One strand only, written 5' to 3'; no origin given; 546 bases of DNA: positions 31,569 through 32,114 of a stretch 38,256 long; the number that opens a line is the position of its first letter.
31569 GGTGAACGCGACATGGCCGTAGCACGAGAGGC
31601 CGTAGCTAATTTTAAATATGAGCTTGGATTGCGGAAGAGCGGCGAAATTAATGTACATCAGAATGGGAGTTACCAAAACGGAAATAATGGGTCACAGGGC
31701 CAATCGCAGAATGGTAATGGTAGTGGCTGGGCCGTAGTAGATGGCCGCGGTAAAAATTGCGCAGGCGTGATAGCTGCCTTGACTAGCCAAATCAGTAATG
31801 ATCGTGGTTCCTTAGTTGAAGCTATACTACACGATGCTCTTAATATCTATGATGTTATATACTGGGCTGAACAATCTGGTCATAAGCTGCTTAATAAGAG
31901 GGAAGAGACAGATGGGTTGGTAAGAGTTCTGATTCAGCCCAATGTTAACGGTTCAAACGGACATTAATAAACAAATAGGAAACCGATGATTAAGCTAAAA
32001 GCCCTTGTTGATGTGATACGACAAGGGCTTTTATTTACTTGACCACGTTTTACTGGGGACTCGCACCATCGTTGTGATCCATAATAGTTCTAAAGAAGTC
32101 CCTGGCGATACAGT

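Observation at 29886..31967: Monocistronic 693-aa fusion of a DapA-like aldolase, an MfnB-like furan synthase and a TusA-like domain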

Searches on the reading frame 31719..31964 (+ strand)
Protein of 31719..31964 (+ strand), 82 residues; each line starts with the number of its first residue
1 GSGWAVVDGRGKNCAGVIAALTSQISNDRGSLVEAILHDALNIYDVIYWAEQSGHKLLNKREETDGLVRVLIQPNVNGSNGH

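Call 48: search_solved_structures(query=A1, max_evalue=10, show_alignments=3)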
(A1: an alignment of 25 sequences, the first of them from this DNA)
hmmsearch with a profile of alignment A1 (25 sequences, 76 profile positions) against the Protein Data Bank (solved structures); distinct sequences matched with E-value up to 10: 1.
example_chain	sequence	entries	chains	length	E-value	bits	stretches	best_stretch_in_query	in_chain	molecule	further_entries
9fqr_Qt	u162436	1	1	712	2.1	11.9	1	31-63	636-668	Dynein regulatory complex protein 1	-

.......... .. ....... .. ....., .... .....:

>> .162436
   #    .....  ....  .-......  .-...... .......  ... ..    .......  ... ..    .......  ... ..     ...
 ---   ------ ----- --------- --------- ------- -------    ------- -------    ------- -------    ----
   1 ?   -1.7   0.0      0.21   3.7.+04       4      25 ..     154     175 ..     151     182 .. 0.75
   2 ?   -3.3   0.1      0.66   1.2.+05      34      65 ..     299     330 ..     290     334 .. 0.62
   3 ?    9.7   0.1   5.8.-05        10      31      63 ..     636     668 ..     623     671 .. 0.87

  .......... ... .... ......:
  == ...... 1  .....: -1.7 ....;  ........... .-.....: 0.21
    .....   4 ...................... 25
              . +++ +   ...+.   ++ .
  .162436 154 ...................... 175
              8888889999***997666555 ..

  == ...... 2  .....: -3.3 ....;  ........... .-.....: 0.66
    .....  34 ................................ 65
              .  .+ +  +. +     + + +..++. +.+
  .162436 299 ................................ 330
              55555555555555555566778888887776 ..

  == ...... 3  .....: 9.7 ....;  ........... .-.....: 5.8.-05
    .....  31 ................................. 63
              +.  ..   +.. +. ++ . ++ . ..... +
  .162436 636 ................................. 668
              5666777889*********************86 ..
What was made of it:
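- Tried and rejected: A sequence-profile search of module 3 against PDB chains found nothing (call 48).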

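Call 49: search_protein_families(library=pfam, alignment_id=A1, max_evalue=0.01)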
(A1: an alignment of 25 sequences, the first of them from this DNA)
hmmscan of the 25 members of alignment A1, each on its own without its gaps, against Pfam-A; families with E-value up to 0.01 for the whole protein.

A. member 1, seq(82 aa): 1 family
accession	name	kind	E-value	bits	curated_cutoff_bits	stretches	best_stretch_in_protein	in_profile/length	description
PF01206.22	TusA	-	6.9e-06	26.3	28.6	1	6-73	2-69/70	Sulfurtransferase TusA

B. families by the number of members that match (of 25 scanned): 1 family
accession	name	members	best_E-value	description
PF01206.22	TusA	23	3.2e-07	Sulfurtransferase TusA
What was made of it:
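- On TusA/SirA sulfur carriers (PF01206): 23 of 25 members match at E <= 0.01, best 3e-7 (call 49).
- Checked: 23 of 25 diverse family members match the model end to end (call 49).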

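Call 62: predict_structure(alignment_id=A2)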
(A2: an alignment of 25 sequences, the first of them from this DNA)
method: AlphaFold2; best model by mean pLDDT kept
length: 82 residues; sequences in the alignment: 25
mean_pLDDT: 87.4   pTM: 0.75
mean pLDDT of the five models: 87.4, 87.2, 86.8, 85.4, 84.6
residues with pLDDT >= 90: 55; 70-90: 19; 50-70: 5; < 50: 3
segments of 3 or more residues with pLDDT < 50: 80-82
pLDDT, mean of each block of 10 residues (from residue 1): 86 92 92 91 90 93 90 75 37
secondary structure, 60 per line:
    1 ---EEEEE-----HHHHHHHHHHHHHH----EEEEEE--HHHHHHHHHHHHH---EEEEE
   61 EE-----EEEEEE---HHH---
elements in order: E4-8 H14-27 E32-37 H40-52 E56-62 E68-73
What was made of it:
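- On TusA/SirA sulfur carriers (PF01206): AlphaFold pLDDT 87 (call 62). It sits at the start of helix H14-27 of the model (call 62).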

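Call 65: fold_search(model_id=the predicted structure, library=pdb)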
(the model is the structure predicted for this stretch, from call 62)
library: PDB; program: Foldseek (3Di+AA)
matches with E <= 10: 1797; with E <= 0.001: 0
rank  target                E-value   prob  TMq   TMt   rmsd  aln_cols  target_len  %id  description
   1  3gnl_B                3.2e-03  1.00  0.63  0.26   5.2        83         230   12  Structure of uncharacterized protein (LMOf2365_1472) from Listeria monocytogenes serotype 4b (released 2009-04-21)
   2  3gnl_A                6.1e-03  0.99  0.58  0.24   5.4        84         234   12  Structure of uncharacterized protein (LMOf2365_1472) from Listeria monocytogenes serotype 4b (released 2009-04-21)
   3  3lvj_C                1.3e-02  1.00  0.74  0.78   2.0        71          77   21  Crystal Structure of E.coli IscS-TusA complex (form 1) (released 2010-04-21)
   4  6q56_A                1.7e-02  0.96  0.52  0.22   3.9        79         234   13  Crystal structure of the B. subtilis M1A22 tRNA methyltransferase TrmK (released 2019-03-27)
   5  1dcj_MODEL_1_A        1.8e-02  1.00  0.73  0.74   2.1        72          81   26  SOLUTION STRUCTURE OF YHHP, A NOVEL ESCHERICHIA COLI PROTEIN IMPLICATED IN THE CELL DIVISION (released 2001-07-18)
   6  3grz_A                2.1e-02  0.99  0.57  0.28   3.2        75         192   12  CRYSTAL STRUCTURE OF ribosomal protein L11 methylase FROM Lactobacillus delbrueckii subsp. bulgaricus (released 2009-04-07)
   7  8k1r_B                2.3e-02  1.00  0.65  0.16   3.1        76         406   20  YeeE(TsuA)-YeeD(TsuB) complex for thiosulfate uptake (released 2024-03-27)
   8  6c95_B                2.3e-02  0.80  0.41  0.26   5.5        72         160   11  The Human NatA (Naa10/Naa15) amino-terminal acetyltransferase complex bound to HYPK (released 2018-06-06)
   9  6ag5                  2.3e-02  0.75  0.37  0.24   5.6        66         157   17  Crystal structure of Ard1 N-terminal acetyltransferase E88H/H127E mutant from Sulfolobus solfataricus (released 2019-08-14)
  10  6ag4                  2.3e-02  0.72  0.37  0.24   5.6        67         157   19  Crystal structure of Ard1 N-terminal acetyltransferase H88A/E127A mutant from Sulfolobus solfataricus (released 2019-08-14)
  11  3hz7                  2.4e-02  1.00  0.68  0.74   2.1        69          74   20  Crystal Structure of the SirA-like protein (DSY4693) from Desulfitobacterium hafniense, Northeast Structural Genomics Co (released 2009-07-07)
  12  2pr8_A                2.4e-02  0.72  0.40  0.24   5.2        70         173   17  crystal structure of aminoglycoside N-acetyltransferase AAC(6')-Ib11 (released 2008-04-08)
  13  3grz_B                2.6e-02  0.98  0.59  0.29   3.2        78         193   12  CRYSTAL STRUCTURE OF ribosomal protein L11 methylase FROM Lactobacillus delbrueckii subsp. bulgaricus (released 2009-04-07)
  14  8j4c_A                2.8e-02  1.00  0.68  0.16   2.6        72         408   22  YeeE(TsuA)-YeeD(TsuB) complex for thiosulfate uptake (released 2024-03-27)
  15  3e05_H                3.0e-02  0.95  0.53  0.26   6.4        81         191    9  CRYSTAL STRUCTURE OF Precorrin-6y C5,15-methyltransferase FROM Geobacter metallireducens GS-15 (released 2008-08-12)
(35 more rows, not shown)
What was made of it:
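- On TusA/SirA sulfur carriers (PF01206): TusA 3LVJ_C TM 0.74/0.78, 1DCJ 0.73/0.74, 3HZ7 0.68/0.74 (call 65).
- Checked: An AlphaFold model (pLDDT 87, call 62) has as its best whole-domain matches E. coli TusA 3LVJ_C/1DCJ (TM 0.73-0.78, rmsd about 2 A, call 65).
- TusA fold with the Cys in place: calls 49, 62, 65.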

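Call 81: find_homologous_proteins(query=A2, max_evalue=0.001)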
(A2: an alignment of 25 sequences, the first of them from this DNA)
Query A2 (25 sequences) (82 aa, profile of the alignment): 92 proteins with E <= 0.001 among 4658 candidates.
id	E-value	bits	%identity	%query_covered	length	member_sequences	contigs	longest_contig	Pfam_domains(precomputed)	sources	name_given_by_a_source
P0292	2.9e-41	157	73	98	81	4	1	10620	PF01206.23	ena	-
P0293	7.2e-41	156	74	95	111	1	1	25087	-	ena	-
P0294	7.5e-41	156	78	89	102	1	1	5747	-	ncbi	ncbi:MAG: sulfurtransferase TusA family protein, partial [Dehalococcoidia bacterium]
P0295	1.3e-40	155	82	95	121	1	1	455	-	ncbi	-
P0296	2.7e-40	154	80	93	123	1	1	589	-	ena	-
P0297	5.4e-40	153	81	94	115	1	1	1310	-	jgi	jgi:TusA-related sulfurtransferase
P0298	9.3e-40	153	75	87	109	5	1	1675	-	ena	-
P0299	2.2e-39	151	78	95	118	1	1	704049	PF01206.23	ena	-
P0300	2.8e-39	151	73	91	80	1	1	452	-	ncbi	-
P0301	4.4e-39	150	74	88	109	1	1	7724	-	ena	-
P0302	4.9e-39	150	69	91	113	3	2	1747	-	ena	-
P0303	6.9e-38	147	74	89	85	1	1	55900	PF01206.23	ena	-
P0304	7.3e-38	147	78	84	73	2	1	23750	PF01206.23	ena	-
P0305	1.4e-37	146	73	90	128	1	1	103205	PF01206.23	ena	-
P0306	2.3e-37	145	67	91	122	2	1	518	-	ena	-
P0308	5.0e-37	144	65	88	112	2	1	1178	PF01206.23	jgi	jgi:TusA-related sulfurtransferase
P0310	6.2e-36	140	71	89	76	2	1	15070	PF01206.23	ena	-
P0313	3.4e-35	138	72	84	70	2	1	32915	PF01206.23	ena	-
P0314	8.1e-35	137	63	89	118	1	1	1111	PF01206.23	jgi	jgi:TusA-related sulfurtransferase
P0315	1.1e-34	136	67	88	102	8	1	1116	PF01206.23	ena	-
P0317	5.3e-34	134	67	88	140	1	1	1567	PF01206.23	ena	-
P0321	4.9e-33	131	66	87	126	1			PF01206.23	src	-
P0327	3.9e-32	128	61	90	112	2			PF01206.23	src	-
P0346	4.4e-26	109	47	89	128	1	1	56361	-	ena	-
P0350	1.5e-24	104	46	84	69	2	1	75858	-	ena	-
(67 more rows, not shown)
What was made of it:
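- Tried and rejected: A third arrangement with free-standing TusA-like genes (short hits in call 81).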

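Call 82: find_encoding_contigs(protein=P0346, flank=8000, max_places=2)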
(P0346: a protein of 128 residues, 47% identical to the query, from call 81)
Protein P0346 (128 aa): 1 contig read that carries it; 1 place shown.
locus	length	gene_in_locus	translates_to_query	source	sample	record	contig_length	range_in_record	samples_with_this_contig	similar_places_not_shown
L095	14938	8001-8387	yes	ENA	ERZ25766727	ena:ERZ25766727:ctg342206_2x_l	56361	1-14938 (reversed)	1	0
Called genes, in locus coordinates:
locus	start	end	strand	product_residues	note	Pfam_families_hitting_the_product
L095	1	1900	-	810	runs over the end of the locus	PF17191:RecG_wedge, PF01336:tRNA_anti-codon (weak), PF00270:DEAD, PF00271:Helicase_C, PF19833:RecG_dom3_C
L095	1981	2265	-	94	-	PF02645:DegV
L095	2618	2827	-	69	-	PF02645:DegV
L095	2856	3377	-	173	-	PF13684:FakA-like_C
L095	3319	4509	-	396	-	PF02734:Dak2, PF21645:FakA-like_M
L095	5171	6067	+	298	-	PF05201:GlutR_N, PF01488:Shikimate_DH, PF00745:GlutR_dimer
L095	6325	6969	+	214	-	PF00701:DHDPS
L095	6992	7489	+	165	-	-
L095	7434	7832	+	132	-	PF04476:4HFCP_synth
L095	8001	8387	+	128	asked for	-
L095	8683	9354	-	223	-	PF03050:DDE_Tnp_IS66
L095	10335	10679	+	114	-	-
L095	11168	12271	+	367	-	PF07452:CHRD (weak)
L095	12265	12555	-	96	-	-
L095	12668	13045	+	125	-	-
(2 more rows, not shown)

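Call 83: find_encoding_contigs(protein=P0350, flank=8000, max_places=2)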
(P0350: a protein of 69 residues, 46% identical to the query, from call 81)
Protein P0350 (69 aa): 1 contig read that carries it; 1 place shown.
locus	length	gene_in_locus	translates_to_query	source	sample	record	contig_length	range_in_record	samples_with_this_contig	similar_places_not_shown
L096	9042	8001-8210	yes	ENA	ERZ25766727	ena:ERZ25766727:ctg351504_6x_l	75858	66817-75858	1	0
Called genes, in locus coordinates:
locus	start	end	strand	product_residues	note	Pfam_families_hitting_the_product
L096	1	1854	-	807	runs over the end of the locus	PF17191:RecG_wedge, PF01336:tRNA_anti-codon (weak), PF00270:DEAD, PF04851:ResIII (weak), PF00271:Helicase_C, PF19833:RecG_dom3_C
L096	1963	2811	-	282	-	PF02645:DegV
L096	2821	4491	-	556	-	PF02734:Dak2, PF21645:FakA-like_M, PF13684:FakA-like_C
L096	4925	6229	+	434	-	PF05201:GlutR_N, PF01488:Shikimate_DH, PF00745:GlutR_dimer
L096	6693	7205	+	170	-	PF00701:DHDPS (weak)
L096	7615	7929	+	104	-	PF04476:4HFCP_synth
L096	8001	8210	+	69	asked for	-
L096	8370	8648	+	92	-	-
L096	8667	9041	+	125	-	?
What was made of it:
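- Fragmented versions occur in low-coverage long-read contigs (calls 82, 83).
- Tried and rejected: These are frameshift fragments on 2x-6x long-read contigs where neighbouring genes are broken too (calls 82, 83).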
